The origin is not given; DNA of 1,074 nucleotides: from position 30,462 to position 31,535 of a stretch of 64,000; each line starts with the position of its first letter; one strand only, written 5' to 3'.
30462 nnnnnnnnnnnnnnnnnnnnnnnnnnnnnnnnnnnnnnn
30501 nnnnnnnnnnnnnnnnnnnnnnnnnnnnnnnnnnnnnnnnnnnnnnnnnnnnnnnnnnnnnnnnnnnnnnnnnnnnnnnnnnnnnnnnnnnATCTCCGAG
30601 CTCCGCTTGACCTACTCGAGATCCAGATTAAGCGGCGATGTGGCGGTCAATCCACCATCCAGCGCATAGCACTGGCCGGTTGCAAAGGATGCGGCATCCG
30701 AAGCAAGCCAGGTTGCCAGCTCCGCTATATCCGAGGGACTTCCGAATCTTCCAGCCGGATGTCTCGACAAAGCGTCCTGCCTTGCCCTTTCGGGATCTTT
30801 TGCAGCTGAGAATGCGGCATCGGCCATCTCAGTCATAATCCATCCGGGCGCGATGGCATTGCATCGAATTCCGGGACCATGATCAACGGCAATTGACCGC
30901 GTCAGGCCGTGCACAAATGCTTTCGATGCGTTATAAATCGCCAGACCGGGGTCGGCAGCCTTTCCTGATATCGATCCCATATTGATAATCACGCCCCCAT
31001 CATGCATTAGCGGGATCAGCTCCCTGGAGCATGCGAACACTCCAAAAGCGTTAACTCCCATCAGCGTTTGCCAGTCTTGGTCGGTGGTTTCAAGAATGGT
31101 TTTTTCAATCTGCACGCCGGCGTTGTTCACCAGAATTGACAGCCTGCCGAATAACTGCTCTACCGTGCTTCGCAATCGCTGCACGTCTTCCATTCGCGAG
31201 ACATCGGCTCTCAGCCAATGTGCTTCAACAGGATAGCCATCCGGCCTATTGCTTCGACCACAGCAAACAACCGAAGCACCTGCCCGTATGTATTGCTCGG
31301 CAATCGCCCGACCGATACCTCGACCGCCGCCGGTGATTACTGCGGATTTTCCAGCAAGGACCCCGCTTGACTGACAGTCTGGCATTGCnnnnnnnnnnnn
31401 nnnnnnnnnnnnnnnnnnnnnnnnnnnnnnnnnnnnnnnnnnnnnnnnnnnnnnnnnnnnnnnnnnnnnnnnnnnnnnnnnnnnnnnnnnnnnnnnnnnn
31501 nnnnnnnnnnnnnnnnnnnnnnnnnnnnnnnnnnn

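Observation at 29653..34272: Tight five-gene operon: CntA-like Rieske oxygenase, SDR, BKACE, SDR and carnitine-dehydrogenase-like enzyme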

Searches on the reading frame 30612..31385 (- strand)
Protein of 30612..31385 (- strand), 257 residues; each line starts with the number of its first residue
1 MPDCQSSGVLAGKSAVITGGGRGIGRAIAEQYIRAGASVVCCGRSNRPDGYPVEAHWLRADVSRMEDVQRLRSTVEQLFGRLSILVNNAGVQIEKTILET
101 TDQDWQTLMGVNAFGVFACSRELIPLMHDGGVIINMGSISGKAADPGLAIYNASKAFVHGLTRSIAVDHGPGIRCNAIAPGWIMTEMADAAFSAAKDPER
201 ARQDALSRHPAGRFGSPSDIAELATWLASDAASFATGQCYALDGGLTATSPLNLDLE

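Call 3: search_protein_families(library=pfam, proteins=[window:30612-31385:-])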
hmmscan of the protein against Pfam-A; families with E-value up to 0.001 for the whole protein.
window:30612-31385:- (257 aa): 4 families
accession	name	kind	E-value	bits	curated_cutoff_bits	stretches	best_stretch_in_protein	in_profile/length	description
PF13561.12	adh_short_C2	-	4.8e-61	206.8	27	1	22-247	6-236/236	Enoyl-(Acyl carrier protein) reductase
PF00106.31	adh_short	-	7.4e-49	166.3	26.6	1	13-192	1-191/195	short chain dehydrogenase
PF08659.16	KR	-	3.9e-12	46.9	22.6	1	16-164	4-162/180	KR domain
PF23441.1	SDR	-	2.9e-08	33.8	27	1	85-246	94-255/258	SDR-like rossmann domain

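Call 4: search_protein_families(library=ncbifam, proteins=[window:30612-31385:-])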
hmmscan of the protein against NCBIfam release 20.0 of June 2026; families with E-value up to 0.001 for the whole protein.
window:30612-31385:- (257 aa): 232 families (the best 25 are shown)
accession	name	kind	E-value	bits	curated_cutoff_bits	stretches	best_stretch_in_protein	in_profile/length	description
NF004791.0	PRK06138.1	equivalog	2.2e-64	217.2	312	1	10-248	3-251/252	SDR family oxidoreductase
NF005559.1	PRK07231.1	subfamily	1.6e-63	214.5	215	1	10-247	2-248/249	glucose 1-dehydrogenase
NF052558.1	MBtsdlDhBudC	equivalog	5.2e-57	193.3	270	1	11-249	2-244/250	meso-2,3-butanediol dehydrogenase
NF004198.0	PRK05653.1-3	equivalog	1.6e-56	191.6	296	1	9-246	4-246/248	3-oxoacyl-ACP reductase FabG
NF005007.0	PRK06398.1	equivalog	1.9e-56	191.1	341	1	10-252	5-251/259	aldose dehydrogenase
NF004818.0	PRK06172.1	equivalog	3.8e-56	190.2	336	1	9-248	4-252/253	SDR family oxidoreductase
NF009466.0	PRK12826.1-2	subfamily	1.4e-55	188.5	222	1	13-248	4-246/248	3-oxoacyl-ACP reductase FabG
NF005893.0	PRK07856.1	equivalog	9.7e-54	182.3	255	1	10-245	7-240/255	SDR family oxidoreductase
NF052562.1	RADHDNL4305835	equivalog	1.4e-52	178.7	400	1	9-248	4-251/252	NADP-dependent (R)-specific alcohol dehydrogenase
TIGR01830.1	3oxo_ACP_reduc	equivalog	4.4e-52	177.2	297.75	1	15-246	1-238/239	3-oxoacyl-[acyl-carrier-protein] reductase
NF005469.0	PRK07063.1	equivalog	1e-50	172.7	306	1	9-247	4-255/260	SDR family oxidoreductase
NF005067.0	PRK06484.1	equivalog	6.5e-50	170.1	713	1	10-249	271-514/524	short chain dehydrogenase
NF006121.0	PRK08265.1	subfamily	9.8e-50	169.5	294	1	10-251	5-250/263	short chain dehydrogenase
NF006693.0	PRK09242.1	equivalog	6.5e-49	166.4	328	1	9-248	7-255/258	SDR family oxidoreductase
NF004778.0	PRK06124.1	equivalog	1.1e-48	165.8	303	1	9-248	8-254/256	SDR family oxidoreductase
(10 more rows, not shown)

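Call 69: search_solved_structures(query=window:30612-31385:-, max_evalue=1e-45)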
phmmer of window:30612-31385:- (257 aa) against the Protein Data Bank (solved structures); distinct sequences matched with E-value up to 1e-45: 1.
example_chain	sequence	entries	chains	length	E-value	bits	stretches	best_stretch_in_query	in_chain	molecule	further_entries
3vtz_A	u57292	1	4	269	1.8e-46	161.9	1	12-253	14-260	Glucose 1-dehydrogenase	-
